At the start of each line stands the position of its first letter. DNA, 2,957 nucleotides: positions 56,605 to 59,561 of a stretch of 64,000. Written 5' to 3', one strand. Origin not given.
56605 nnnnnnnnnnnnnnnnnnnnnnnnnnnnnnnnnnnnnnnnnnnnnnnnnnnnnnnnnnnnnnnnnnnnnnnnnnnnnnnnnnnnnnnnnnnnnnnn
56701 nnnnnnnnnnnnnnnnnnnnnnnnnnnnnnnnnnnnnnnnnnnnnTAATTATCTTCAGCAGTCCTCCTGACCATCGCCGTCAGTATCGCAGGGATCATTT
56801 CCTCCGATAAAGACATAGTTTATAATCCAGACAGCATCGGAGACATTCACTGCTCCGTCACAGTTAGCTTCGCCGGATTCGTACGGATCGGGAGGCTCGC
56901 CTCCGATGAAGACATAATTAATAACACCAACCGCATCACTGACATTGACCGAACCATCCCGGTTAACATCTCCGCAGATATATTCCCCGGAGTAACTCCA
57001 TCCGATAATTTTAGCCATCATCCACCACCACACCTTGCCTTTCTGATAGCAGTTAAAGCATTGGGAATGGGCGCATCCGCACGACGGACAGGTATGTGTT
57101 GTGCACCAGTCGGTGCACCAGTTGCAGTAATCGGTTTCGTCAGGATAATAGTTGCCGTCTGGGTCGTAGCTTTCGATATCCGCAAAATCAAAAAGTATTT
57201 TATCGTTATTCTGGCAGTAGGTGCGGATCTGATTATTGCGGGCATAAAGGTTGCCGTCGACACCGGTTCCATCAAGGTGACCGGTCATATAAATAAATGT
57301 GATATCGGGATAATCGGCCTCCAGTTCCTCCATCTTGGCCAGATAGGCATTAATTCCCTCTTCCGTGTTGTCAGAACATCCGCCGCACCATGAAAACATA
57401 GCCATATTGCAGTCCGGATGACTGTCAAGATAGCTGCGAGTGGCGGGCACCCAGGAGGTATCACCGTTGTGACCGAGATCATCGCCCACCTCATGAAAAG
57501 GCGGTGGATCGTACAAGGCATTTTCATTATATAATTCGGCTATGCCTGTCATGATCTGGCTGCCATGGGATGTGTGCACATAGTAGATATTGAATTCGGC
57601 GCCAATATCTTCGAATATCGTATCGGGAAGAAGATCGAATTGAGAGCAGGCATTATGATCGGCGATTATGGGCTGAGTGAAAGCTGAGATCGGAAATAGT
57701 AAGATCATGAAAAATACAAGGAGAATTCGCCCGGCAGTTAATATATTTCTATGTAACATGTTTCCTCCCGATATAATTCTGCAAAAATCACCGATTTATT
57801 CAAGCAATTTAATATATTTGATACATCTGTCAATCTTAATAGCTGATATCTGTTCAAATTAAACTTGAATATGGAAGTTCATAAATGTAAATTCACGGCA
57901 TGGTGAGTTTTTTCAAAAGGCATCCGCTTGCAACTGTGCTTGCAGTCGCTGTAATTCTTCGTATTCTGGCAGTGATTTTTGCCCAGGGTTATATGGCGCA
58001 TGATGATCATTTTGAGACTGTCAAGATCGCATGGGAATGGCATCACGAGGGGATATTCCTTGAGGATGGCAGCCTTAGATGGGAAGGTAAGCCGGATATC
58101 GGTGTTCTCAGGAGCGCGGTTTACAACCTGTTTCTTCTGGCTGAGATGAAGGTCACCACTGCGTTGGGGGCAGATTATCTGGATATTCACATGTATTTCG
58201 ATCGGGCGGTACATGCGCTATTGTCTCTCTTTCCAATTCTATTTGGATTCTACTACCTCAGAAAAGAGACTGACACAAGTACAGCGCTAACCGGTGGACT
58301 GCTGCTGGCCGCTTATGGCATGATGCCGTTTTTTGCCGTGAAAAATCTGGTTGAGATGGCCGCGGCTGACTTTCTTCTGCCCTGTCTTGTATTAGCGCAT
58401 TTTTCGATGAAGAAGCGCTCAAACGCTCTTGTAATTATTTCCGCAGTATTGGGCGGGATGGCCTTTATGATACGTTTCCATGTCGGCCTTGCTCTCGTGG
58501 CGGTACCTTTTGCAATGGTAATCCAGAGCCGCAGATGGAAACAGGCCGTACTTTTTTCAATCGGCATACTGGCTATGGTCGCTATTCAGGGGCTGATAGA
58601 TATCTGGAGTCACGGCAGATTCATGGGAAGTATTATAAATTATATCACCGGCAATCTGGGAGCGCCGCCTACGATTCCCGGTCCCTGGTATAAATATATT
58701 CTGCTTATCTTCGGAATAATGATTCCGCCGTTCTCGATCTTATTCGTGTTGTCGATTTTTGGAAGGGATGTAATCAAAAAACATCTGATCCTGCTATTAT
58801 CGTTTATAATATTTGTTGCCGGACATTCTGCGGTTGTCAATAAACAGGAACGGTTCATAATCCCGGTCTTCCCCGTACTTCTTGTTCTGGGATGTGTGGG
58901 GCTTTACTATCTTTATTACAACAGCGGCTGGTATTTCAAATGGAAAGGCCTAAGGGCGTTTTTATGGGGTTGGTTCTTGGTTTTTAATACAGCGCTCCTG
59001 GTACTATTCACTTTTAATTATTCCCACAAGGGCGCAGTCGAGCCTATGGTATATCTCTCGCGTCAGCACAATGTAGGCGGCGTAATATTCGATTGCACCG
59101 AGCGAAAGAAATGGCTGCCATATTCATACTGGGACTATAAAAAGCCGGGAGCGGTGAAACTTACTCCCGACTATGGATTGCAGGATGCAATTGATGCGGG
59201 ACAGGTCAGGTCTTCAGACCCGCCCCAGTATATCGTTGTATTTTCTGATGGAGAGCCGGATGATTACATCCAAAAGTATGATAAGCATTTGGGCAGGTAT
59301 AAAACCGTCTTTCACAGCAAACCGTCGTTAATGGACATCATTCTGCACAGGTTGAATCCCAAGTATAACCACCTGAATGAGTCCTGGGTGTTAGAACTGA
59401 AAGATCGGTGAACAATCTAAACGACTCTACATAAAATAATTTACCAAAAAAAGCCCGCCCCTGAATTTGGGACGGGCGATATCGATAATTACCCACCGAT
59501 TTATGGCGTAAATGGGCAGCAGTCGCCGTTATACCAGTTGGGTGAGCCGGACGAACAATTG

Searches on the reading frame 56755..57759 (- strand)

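Call 39: search_protein_families(library=pfam, proteins=[window:56755-57759:-], max_evalue=1e-8)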
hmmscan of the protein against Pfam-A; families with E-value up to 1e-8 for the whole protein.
window:56755-57759:- (334 aa): 1 family
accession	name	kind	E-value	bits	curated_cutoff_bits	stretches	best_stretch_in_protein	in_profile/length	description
PF00404.24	Dockerin_1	-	2.5e-09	37.6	22.9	1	263-316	2-56/57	Dockerin type I domain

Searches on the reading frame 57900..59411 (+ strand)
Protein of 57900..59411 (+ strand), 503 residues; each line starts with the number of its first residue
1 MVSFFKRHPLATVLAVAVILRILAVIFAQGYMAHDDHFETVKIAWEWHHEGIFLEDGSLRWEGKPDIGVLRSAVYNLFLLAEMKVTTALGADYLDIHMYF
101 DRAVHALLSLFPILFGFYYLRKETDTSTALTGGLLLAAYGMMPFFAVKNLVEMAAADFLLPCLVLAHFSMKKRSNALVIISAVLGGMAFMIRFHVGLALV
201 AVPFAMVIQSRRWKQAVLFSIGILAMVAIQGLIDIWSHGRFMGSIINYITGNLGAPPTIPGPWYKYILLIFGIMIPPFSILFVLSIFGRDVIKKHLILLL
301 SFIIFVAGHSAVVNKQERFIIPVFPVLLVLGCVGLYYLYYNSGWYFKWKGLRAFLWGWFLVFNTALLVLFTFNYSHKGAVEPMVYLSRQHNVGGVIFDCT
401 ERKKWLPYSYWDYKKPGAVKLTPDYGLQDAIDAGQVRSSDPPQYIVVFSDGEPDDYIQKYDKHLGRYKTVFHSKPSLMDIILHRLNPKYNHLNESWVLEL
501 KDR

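Call 39: search_protein_families(library=pfam, proteins=[window:57900-59411:+], max_evalue=1e-8)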
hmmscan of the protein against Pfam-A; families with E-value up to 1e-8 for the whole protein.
window:57900-59411:+ (503 aa): 1 family
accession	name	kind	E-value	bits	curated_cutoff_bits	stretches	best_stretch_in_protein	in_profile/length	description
PF03901.23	Glyco_transf_22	-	7.6e-16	58.8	23.8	1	14-385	3-375/414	Alg9-like mannosyltransferase family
